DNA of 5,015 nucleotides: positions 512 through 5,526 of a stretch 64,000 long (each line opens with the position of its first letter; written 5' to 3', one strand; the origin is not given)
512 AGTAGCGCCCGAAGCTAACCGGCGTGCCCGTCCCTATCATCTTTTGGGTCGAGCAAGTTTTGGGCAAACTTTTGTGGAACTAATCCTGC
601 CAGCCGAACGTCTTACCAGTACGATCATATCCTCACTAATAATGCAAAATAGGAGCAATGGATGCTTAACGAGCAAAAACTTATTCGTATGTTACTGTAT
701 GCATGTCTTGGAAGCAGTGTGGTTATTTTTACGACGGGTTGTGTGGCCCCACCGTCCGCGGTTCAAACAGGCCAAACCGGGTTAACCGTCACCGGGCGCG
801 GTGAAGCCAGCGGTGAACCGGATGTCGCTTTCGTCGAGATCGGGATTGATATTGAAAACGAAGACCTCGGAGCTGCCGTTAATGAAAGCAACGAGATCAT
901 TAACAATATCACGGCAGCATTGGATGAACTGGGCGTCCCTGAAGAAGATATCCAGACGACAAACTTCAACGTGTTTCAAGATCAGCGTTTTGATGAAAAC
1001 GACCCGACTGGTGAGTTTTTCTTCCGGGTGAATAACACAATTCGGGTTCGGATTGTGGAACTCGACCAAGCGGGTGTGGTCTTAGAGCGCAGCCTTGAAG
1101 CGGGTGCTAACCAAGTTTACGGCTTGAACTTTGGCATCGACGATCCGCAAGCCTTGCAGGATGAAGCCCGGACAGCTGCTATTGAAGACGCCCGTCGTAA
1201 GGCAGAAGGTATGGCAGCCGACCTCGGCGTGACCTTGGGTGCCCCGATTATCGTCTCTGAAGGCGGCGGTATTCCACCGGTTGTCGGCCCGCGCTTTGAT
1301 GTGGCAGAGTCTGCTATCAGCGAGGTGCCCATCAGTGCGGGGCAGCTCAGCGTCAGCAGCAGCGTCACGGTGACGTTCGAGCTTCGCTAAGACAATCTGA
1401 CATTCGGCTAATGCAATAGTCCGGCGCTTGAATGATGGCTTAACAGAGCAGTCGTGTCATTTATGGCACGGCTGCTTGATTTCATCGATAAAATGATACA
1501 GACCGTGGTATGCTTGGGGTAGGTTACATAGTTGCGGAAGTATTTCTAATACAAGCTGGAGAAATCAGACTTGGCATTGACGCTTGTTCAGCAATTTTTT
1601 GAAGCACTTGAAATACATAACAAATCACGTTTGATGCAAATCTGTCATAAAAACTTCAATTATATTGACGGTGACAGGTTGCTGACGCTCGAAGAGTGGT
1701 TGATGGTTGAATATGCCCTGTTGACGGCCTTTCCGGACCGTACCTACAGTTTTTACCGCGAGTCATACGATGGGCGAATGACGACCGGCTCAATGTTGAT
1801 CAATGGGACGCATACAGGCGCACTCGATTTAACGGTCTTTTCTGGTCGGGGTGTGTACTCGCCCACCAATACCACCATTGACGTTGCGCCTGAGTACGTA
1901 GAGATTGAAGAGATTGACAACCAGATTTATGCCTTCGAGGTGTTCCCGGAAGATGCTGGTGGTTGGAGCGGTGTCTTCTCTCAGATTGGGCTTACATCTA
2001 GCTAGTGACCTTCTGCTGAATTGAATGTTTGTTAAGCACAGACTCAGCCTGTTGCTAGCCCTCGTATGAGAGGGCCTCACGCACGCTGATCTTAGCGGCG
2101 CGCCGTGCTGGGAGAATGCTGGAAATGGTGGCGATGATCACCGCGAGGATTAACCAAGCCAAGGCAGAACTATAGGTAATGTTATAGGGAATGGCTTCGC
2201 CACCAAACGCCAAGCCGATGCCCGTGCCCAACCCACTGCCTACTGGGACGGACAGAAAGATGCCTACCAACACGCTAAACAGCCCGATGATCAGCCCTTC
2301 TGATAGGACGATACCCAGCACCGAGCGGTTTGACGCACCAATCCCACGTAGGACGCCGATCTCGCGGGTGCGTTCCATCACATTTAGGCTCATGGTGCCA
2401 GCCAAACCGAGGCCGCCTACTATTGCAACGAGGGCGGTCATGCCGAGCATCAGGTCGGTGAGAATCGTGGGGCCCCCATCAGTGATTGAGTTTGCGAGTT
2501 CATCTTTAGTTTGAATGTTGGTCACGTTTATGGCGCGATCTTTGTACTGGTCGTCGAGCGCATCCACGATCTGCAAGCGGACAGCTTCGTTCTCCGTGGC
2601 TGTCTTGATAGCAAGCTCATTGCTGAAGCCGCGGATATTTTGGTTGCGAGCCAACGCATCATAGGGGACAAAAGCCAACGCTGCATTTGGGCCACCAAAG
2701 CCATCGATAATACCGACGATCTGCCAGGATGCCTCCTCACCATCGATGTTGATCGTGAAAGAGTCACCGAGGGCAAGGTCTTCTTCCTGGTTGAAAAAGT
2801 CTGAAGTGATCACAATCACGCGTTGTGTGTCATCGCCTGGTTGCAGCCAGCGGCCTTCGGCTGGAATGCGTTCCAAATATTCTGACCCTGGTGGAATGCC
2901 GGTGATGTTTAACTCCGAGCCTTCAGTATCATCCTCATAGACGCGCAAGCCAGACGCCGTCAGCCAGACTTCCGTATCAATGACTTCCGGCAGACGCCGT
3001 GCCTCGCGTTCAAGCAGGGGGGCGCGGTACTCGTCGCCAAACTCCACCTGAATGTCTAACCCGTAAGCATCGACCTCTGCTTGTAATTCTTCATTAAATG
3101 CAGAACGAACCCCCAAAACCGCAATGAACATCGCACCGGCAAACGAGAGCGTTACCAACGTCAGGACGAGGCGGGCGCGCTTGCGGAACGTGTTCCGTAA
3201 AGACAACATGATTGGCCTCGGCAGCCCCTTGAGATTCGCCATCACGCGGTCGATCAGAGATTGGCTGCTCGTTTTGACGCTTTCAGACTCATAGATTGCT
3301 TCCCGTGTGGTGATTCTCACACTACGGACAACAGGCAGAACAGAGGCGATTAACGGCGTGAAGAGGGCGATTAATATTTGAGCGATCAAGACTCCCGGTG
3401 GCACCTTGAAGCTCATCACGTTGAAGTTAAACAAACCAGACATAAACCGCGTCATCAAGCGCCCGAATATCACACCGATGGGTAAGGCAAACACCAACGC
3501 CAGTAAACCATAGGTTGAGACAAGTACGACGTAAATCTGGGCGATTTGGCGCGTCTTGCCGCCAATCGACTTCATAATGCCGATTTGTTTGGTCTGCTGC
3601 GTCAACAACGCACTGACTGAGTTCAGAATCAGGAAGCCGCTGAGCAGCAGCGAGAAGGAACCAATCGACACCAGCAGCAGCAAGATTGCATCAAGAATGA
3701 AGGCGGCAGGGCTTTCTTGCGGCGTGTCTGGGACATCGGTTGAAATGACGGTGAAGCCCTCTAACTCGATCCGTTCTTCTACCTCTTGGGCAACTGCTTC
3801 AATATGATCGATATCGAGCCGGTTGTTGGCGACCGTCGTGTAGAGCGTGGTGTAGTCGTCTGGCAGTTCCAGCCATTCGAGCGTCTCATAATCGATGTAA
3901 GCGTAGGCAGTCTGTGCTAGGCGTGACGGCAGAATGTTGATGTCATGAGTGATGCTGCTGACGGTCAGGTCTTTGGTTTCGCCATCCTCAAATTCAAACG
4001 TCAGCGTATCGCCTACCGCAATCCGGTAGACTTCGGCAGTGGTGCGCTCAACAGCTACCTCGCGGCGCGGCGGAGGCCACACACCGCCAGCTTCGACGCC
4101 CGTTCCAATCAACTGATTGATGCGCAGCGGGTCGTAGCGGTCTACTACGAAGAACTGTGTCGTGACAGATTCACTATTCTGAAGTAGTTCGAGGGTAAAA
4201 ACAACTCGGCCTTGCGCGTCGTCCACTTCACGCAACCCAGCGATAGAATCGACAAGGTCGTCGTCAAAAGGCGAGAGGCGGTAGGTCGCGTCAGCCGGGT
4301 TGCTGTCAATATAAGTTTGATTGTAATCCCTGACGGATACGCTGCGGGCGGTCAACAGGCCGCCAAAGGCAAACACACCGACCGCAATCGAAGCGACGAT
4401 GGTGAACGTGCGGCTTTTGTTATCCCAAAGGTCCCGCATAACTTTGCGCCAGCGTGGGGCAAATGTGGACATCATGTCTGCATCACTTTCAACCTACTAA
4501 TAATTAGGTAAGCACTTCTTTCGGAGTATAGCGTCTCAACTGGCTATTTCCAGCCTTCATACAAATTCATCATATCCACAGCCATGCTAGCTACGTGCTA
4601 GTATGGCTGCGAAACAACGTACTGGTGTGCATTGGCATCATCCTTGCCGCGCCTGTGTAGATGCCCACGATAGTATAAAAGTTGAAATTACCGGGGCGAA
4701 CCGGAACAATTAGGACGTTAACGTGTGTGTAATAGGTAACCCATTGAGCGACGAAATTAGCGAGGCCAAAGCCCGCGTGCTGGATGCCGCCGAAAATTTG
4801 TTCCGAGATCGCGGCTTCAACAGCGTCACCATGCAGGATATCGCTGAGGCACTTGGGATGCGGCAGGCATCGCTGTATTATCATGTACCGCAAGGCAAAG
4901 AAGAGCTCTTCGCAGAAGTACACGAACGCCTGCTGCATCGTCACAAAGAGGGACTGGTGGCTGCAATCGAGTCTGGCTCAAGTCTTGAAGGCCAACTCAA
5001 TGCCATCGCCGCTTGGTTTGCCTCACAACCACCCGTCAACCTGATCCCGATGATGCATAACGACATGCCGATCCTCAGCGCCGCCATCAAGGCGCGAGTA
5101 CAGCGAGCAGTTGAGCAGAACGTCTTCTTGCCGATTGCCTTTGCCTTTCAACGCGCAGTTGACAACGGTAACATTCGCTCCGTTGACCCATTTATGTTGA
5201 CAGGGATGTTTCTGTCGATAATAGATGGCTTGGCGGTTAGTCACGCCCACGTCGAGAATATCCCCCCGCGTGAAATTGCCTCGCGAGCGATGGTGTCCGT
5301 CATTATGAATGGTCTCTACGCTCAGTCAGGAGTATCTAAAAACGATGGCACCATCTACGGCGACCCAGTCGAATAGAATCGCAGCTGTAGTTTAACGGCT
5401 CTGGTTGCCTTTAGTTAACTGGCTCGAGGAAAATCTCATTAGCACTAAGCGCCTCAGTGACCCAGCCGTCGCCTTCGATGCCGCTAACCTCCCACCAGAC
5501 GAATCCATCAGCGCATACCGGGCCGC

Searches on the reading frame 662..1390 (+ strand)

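Call 74: search_protein_families(library=pfam, proteins=[window:662-1390:+], max_evalue=0.001)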
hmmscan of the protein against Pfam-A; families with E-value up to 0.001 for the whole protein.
window:662-1390:+ (242 aa): 1 family
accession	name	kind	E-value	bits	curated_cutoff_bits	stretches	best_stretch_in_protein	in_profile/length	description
PF04402.19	SIMPL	-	5.4e-47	161.1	25.2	1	41-239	1-205/205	Protein of unknown function (DUF541)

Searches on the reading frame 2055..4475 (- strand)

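Call 17: search_protein_families(library=pfam, proteins=[window:2055-4475:-], max_evalue=0.001)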
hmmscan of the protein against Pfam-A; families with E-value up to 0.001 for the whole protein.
window:2055-4475:- (806 aa): 1 family
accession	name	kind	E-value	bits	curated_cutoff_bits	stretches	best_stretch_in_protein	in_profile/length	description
PF02687.27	FtsX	-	1.8e-29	102.7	25.5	2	679-797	3-119/120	FtsX-like permease C-terminal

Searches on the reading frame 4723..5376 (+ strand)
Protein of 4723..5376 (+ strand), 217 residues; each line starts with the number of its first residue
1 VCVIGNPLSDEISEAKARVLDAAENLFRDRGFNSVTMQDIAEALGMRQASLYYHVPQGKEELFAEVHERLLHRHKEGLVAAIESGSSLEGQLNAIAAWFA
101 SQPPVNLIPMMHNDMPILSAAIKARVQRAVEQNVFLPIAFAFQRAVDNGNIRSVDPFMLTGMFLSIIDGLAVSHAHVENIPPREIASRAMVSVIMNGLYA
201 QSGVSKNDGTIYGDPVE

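Call 74: search_protein_families(library=pfam, proteins=[window:4723-5376:+], max_evalue=0.001)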
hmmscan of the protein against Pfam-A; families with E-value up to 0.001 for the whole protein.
window:4723-5376:+ (217 aa): 1 family
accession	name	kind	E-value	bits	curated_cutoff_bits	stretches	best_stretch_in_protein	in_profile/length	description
PF00440.29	TetR_N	-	3.3e-15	56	24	1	20-66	2-47/47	Bacterial regulatory proteins, tetR family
